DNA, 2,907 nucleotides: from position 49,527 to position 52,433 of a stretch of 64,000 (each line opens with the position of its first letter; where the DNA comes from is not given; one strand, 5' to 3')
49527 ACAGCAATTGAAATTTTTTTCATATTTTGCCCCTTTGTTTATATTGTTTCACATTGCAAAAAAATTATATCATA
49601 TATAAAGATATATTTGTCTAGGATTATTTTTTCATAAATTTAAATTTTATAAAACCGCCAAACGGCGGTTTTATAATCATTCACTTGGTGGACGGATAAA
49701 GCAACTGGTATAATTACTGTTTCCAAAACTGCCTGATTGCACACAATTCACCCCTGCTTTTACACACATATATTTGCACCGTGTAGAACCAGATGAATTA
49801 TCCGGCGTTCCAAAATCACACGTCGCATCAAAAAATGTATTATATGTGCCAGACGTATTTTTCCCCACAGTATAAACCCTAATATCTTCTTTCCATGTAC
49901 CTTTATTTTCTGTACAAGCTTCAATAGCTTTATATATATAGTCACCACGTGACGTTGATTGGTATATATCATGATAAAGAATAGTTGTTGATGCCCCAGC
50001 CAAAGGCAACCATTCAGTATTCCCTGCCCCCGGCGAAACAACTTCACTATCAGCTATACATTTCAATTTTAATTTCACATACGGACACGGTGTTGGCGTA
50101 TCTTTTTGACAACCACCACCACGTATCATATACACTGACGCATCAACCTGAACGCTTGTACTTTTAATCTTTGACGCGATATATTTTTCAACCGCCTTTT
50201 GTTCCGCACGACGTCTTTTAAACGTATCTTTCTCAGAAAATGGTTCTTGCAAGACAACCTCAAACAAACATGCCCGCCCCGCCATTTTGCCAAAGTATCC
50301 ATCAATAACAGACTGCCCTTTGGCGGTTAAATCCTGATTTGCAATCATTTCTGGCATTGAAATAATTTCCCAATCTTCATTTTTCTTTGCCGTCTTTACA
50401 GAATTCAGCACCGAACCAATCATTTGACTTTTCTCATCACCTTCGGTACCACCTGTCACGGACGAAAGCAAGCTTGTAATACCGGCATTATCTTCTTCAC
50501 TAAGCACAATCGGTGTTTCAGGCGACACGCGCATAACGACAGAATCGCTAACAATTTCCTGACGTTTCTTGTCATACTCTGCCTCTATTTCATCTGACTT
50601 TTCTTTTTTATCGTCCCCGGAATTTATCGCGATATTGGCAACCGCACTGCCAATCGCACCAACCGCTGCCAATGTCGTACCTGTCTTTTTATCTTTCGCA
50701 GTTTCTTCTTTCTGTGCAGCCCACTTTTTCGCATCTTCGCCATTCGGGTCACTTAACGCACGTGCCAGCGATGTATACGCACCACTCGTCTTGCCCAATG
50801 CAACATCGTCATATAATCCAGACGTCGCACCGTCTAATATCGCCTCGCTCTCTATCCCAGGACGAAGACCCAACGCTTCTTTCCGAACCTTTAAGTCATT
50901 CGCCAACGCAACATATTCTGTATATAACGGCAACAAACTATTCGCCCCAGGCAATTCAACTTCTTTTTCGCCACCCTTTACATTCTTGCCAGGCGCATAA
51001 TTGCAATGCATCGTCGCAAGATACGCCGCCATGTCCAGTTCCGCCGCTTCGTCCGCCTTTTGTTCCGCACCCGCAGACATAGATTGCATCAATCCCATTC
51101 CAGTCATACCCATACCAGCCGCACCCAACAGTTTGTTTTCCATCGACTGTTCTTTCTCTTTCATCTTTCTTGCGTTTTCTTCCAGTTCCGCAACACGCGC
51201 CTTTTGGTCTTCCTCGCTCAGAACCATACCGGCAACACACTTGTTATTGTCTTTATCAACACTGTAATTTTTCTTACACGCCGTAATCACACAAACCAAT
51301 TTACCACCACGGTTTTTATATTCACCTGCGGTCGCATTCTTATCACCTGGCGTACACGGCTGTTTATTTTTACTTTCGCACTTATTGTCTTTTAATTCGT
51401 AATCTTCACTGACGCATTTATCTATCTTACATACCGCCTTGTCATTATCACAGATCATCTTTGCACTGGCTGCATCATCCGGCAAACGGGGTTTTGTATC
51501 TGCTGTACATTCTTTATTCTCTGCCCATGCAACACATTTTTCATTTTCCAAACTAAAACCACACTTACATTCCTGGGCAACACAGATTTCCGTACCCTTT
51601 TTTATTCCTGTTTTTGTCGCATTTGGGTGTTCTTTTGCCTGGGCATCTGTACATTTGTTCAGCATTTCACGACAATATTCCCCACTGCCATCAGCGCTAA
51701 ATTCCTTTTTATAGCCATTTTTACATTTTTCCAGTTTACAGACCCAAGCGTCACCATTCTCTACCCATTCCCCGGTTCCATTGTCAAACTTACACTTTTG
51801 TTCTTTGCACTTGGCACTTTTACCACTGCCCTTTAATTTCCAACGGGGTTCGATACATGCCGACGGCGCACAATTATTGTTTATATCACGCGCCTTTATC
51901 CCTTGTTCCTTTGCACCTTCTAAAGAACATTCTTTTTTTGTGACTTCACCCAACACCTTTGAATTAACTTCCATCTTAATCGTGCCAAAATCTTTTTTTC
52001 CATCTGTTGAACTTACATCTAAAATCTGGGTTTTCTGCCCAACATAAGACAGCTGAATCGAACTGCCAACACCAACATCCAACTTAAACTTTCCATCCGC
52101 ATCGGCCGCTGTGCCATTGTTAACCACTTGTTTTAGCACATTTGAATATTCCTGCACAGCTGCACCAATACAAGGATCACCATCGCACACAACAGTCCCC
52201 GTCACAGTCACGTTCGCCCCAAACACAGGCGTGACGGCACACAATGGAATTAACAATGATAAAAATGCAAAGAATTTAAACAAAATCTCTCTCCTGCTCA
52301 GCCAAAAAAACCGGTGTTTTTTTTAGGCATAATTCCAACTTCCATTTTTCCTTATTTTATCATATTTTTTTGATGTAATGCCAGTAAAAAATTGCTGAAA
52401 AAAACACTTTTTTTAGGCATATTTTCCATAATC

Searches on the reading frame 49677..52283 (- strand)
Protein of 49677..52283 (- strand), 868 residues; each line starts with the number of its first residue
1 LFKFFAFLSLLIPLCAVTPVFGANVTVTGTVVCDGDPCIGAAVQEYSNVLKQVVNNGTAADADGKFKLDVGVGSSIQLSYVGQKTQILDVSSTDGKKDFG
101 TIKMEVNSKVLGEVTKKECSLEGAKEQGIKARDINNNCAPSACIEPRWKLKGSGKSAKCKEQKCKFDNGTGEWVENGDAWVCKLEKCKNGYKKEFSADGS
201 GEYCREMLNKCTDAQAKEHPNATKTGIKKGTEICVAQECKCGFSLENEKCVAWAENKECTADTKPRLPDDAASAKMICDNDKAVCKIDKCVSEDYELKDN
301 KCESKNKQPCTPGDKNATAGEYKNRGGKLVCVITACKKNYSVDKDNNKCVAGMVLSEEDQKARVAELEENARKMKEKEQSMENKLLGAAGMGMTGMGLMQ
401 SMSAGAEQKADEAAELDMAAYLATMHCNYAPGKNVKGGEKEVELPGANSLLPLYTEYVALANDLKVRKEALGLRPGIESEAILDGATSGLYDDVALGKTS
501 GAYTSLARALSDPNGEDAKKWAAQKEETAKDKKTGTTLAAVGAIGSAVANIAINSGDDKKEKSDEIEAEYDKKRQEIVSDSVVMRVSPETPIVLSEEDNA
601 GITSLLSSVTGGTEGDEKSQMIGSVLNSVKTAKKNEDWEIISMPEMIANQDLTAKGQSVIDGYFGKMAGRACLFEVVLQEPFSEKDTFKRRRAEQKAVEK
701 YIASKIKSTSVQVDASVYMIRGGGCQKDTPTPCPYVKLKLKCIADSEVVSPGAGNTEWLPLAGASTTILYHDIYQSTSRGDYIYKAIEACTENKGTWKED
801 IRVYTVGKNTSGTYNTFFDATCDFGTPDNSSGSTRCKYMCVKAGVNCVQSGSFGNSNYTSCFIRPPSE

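Call 4: search_protein_families(library=pfam, proteins=[window:49677-52283:-], max_evalue=1)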
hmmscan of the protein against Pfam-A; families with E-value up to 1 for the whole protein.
window:49677-52283:- (868 aa): 1 family
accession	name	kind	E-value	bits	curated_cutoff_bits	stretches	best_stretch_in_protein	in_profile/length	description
PF13715.12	CarbopepD_reg_2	-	8e-05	23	32.2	1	28-114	2-86/88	CarboxypepD_reg-like domain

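Call 5: search_solved_structures(query=window:49677-52283:-, max_evalue=1)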
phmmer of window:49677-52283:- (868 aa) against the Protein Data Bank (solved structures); distinct sequences matched with E-value up to 1: 4.
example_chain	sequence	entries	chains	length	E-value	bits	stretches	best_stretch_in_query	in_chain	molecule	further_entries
8aa4_A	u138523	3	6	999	1.4e-07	33.4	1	15-136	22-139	SusC homolog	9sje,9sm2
9hfj_A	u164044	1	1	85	2.3e-07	32.7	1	22-93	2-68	SusC homolog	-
5t3r_D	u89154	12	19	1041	1.7e-06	29.8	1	16-124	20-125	SusC homolog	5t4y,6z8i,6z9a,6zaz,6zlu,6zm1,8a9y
6ytc_A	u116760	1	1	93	8.4e-05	24.2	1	31-86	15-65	TonB-dependent receptor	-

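Call 8: find_homologous_proteins(query=window:49677-52283:-)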
Query window:49677-52283:- (868 aa): 409 proteins with E <= 0.001 among 8000 candidates; the best 120 are listed.
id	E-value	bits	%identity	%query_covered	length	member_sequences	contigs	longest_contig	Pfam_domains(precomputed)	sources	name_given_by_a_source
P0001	0.0e+0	1963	100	100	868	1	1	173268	-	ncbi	-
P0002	2.4e-238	812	75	54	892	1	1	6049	PF00691.26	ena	-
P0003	1.1e-188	648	44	97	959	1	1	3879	PF13715.13,PF13620.13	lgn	-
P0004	7.5e-177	608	49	66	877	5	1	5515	PF00691.26,PF13715.13,PF13620.13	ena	-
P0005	3.7e-176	606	54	66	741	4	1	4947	PF13715.13,PF13620.13,PF21671.3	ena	-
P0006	1.1e-173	598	53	68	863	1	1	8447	PF00691.26,PF13715.13,PF13620.13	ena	-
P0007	1.9e-173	597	55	65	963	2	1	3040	PF00691.26,PF13715.13,PF13620.13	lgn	-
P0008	2.2e-173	597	53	68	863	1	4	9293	PF00691.26,PF13715.13,PF13620.13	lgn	-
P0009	2.9e-172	593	49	49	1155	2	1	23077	PF00691.26,PF13715.13,PF13620.13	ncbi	-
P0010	2.4e-170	587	54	65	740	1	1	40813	PF13715.13,PF13620.13,PF21671.3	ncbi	-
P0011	2.6e-170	587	54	65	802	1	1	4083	PF13715.13,PF13620.13,PF21671.3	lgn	-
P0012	9.4e-170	585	51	68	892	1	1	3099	PF00691.26,PF13715.13,PF13620.13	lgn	-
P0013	1.0e-169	585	54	65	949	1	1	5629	PF00691.26,PF13715.13,PF13620.13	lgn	-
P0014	1.4e-169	584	56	61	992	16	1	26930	PF00691.26,PF13715.13,PF13620.13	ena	-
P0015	3.5e-169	583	42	97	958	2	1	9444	PF13715.13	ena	-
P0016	1.1e-168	581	55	65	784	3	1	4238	PF13715.13,PF13620.13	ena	-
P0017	1.2e-168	581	53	67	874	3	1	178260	PF00691.26,PF13715.13,PF13620.13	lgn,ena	-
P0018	1.1e-167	578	54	65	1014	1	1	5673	PF00691.26,PF13715.13,PF13620.13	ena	-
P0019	4.4e-167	576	50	68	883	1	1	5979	PF00691.26,PF13715.13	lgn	-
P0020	7.9e-167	575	53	65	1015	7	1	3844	PF00691.26,PF13715.13,PF13620.13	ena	-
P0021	4.1e-166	573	50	68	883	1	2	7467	PF00691.26,PF13715.13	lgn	-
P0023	6.7e-166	572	52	66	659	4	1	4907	PF13715.13,PF13620.13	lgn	-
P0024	2.7e-164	567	54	61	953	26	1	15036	PF00691.26,PF13715.13,PF13620.13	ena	-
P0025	3.7e-164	566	54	62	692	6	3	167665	PF13715.13,PF13620.13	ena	-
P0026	9.8e-164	565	55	60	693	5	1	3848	PF13715.13,PF13620.13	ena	-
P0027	3.8e-163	563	54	61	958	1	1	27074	PF00691.26,PF13715.13,PF13620.13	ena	-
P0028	7.0e-163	562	55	60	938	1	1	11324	PF00691.26,PF13715.13,PF13620.13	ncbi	-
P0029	9.7e-162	558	55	59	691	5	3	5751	PF13715.13,PF13620.13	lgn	-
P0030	9.8e-162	558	58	54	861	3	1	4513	PF00691.26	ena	-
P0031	8.1e-161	555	50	68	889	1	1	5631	PF00691.26,PF13715.13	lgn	-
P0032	1.7e-160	554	45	68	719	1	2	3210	-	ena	-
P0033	3.3e-160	553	53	65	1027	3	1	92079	PF00691.26,PF13715.13,PF13620.13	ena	-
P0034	1.5e-159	551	51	65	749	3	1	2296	PF13715.13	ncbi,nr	ncbi:MAG: carboxypeptidase-like regulatory domain-containing protein, partial [Alphaproteobacteria b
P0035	2.4e-159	550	50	66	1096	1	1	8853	PF00691.26,PF13715.13,PF13620.13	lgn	-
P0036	7.4e-157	542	54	61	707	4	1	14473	PF13715.13,PF13620.13,PF21671.3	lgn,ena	-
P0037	3.6e-156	540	57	53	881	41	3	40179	PF00691.26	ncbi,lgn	-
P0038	4.6e-156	540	49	65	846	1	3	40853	PF00691.26,PF13715.13,PF13620.13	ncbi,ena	-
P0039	5.2e-156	539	53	42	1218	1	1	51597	PF00691.26,PF13715.13,PF13620.13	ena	-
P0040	3.5e-153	530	55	56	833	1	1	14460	PF00691.26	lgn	-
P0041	3.7e-149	517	56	40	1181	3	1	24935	PF00691.26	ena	-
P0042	3.4e-147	510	48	67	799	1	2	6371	PF13715.13,PF13620.13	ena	-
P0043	2.1e-143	498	45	68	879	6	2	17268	PF00691.26,PF13715.13,PF13620.13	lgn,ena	-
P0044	5.1e-143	496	45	65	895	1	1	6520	PF00691.26,PF13715.13,PF13620.13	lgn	-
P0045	7.1e-141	489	50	60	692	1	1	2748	PF13715.13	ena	-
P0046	6.3e-140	486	45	68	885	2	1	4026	PF00691.26,PF13715.13,PF13620.13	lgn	-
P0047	8.2e-140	486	45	63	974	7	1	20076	PF00691.26,PF13715.13,PF13620.13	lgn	-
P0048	3.9e-139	484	43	56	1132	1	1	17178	PF00691.26,PF12662.14,PF13620.13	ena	-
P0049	3.9e-139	484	44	65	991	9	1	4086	PF00691.26,PF13715.13,PF13620.13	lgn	-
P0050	4.2e-139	483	42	51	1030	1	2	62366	PF00691.26,PF13715.13,PF13620.13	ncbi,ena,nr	ncbi:MAG: carboxypeptidase-like regulatory domain-containing protein [Alphaproteobacteria bacterium]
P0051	1.7e-136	475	44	68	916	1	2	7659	PF00691.26,PF13715.13,PF13620.13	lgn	-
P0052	4.5e-136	473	46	47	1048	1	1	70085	PF00691.26,PF12662.14,PF13715.13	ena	-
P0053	1.2e-135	472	46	47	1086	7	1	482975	PF00691.26,PF13715.13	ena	-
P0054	1.1e-134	469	54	46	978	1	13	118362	PF00691.26,PF13715.13,PF13620.13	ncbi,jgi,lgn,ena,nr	ncbi:MAG: hypothetical protein E7011_01925 [Alphaproteobacteria bacterium]|nr:hypothetical protein [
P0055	2.4e-134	468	46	64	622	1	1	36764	PF13715.13,PF13620.13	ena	-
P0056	4.1e-134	467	47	61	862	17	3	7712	PF00691.26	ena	-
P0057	8.8e-133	463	54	48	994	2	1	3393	PF00691.26,PF13715.13,PF13620.13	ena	-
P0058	2.4e-132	461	53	47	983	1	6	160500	PF00691.26,PF13715.13,PF13620.13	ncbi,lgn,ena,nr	ncbi:MAG: OmpA family protein [Alphaproteobacteria bacterium]|nr:OmpA family protein [Alphaproteobac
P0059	3.5e-132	461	48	61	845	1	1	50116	PF00691.26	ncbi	-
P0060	5.2e-132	460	45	66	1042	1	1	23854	PF00691.26,PF13715.13,PF13620.13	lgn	-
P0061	2.1e-131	458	45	66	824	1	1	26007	PF00691.26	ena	-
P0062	2.7e-131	458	45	65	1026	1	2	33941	PF00691.26,PF13715.13,PF13620.13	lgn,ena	-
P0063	6.3e-131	456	54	53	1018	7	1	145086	PF00691.26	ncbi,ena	-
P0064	7.7e-131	456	55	52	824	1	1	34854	PF00691.26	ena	-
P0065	3.9e-129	451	53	29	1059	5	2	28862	PF13715.13,PF13620.13,PF21671.3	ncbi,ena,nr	ncbi:MAG: carboxypeptidase-like regulatory domain-containing protein [Alphaproteobacteria bacterium]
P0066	8.2e-129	449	46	47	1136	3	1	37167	PF00691.26,PF13715.13,PF13620.13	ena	-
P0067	1.2e-128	449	45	63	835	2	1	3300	PF13715.13,PF13620.13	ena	-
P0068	1.5e-128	449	46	64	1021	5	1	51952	PF00691.26,PF13715.13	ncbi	-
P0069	1.5e-128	449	60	44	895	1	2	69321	PF00691.26,PF13715.13,PF13620.13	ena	-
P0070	1.8e-128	448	44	65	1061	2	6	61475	PF00691.26,PF13715.13,PF13620.13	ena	-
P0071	3.2e-127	444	44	68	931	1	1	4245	PF00691.26,PF13715.13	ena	-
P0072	6.1e-127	443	42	47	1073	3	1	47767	PF00691.26,PF13715.13,PF13620.13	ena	-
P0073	1.1e-126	442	54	51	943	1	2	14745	PF00691.26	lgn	-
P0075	6.5e-126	440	53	50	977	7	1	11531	PF00691.26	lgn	-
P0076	2.0e-125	438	40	45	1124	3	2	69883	PF13715.13,PF13620.13,PF21671.3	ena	-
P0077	4.9e-125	437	37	65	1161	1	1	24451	PF00691.26,PF13715.13,PF13620.13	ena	-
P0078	5.9e-125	437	53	53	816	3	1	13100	PF00691.26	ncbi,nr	ncbi:MAG: OmpA family protein [Alphaproteobacteria bacterium]|nr:OmpA family protein [Alphaproteobac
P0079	1.1e-124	436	41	46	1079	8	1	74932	PF00691.26,PF13715.13,PF13620.13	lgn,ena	-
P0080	1.1e-124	436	44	68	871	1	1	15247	PF00691.26,PF13715.13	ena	-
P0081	1.4e-124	435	47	53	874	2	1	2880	PF00691.26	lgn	-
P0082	1.1e-123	432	42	68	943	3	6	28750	PF00691.26,PF13715.13,PF13620.13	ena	-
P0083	3.7e-123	431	44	65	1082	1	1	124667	PF00691.26,PF13715.13,PF13620.13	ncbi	-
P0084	1.5e-122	429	52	47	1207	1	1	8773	PF00691.26,PF13715.13,PF13620.13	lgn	-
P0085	4.8e-122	427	58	35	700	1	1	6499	PF13715.13,PF13620.13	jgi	jgi:hypothetical protein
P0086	3.8e-119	417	41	65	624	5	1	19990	PF13715.13,PF13620.13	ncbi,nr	ncbi:MAG: hypothetical protein IJ517_02425 [Alphaproteobacteria bacterium]|nr:hypothetical protein [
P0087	4.6e-119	417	42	45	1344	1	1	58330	PF00691.26,PF21671.3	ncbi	-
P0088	5.1e-119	417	50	50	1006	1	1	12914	PF00691.26,PF13715.13,PF13620.13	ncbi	-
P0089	1.4e-118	416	42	64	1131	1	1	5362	PF00691.26,PF13715.13,PF13620.13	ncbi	-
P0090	1.2e-117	413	53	42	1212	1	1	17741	PF00691.26,PF13715.13,PF13620.13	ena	-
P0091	8.1e-116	406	51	35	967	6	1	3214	PF00691.26,PF13715.13,PF13620.13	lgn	-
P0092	8.7e-115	403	53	45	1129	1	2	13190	PF00691.26,PF13715.13,PF13620.13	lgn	-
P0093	1.6e-114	402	55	37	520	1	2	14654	PF13715.13,PF13620.13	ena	-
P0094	2.0e-114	402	57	28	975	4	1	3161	PF00691.26,PF13715.13,PF13620.13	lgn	-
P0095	2.3e-113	398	62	29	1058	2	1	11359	PF00691.26,PF13715.13,PF13620.13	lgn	-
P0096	8.2e-112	393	84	27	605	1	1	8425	PF00691.26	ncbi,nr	ncbi:MAG: OmpA family protein, partial [Alphaproteobacteria bacterium]|nr:OmpA family protein [Alpha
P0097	1.2e-111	393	61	38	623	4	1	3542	PF00691.26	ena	-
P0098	8.2e-111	390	46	51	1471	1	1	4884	PF00691.26,PF13715.13,PF21671.3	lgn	-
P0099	4.6e-109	384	47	49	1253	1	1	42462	PF00691.26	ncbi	-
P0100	4.1e-107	378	51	31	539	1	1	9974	PF13715.13,PF13620.13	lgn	-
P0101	1.6e-106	376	59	35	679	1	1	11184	PF00691.26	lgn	-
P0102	9.5e-106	373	44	47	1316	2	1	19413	PF00691.26,PF13715.13,PF13620.13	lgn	-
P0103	1.4e-105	373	44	47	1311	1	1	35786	PF00691.26,PF13715.13,PF13620.13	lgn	-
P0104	4.2e-104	368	59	28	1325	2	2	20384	PF00691.26,PF13715.13,PF13620.13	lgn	-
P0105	7.5e-103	364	54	35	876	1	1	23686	PF00691.26,PF13715.13,PF13620.13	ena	-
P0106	5.2e-101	357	53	35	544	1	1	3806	PF13715.13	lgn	-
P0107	5.4e-101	357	40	43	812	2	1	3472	PF13715.13,PF13620.13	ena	-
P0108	7.7e-101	357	57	36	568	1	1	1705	PF00691.26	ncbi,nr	ncbi:MAG: OmpA family protein, partial [Alphaproteobacteria bacterium]|nr:OmpA family protein [Alpha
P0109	9.4e-101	357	43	45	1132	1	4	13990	PF00691.26,PF13715.13,PF13620.13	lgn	-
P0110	1.3e-100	356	61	31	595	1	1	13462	PF00691.26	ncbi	-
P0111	1.8e-100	356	60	28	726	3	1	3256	PF00691.26,PF13715.13,PF13620.13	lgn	-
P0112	6.2e-100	354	59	28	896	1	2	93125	PF00691.26,PF13715.13,PF13620.13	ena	-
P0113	1.1e-99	353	43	45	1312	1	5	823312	PF00691.26,PF13715.13,PF13620.13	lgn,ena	-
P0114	2.3e-99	352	41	46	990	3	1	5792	PF00691.26,PF13715.13,PF13620.13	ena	-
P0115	7.5e-99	350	39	46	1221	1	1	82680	PF00691.26,PF21671.3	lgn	-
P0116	7.7e-99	350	41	42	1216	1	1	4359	PF00691.26,PF21671.3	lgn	-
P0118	2.3e-97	345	49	37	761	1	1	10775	PF00691.26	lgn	-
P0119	1.3e-96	343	53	35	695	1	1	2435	PF00691.26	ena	-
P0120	1.4e-96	343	56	32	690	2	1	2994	PF00691.26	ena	-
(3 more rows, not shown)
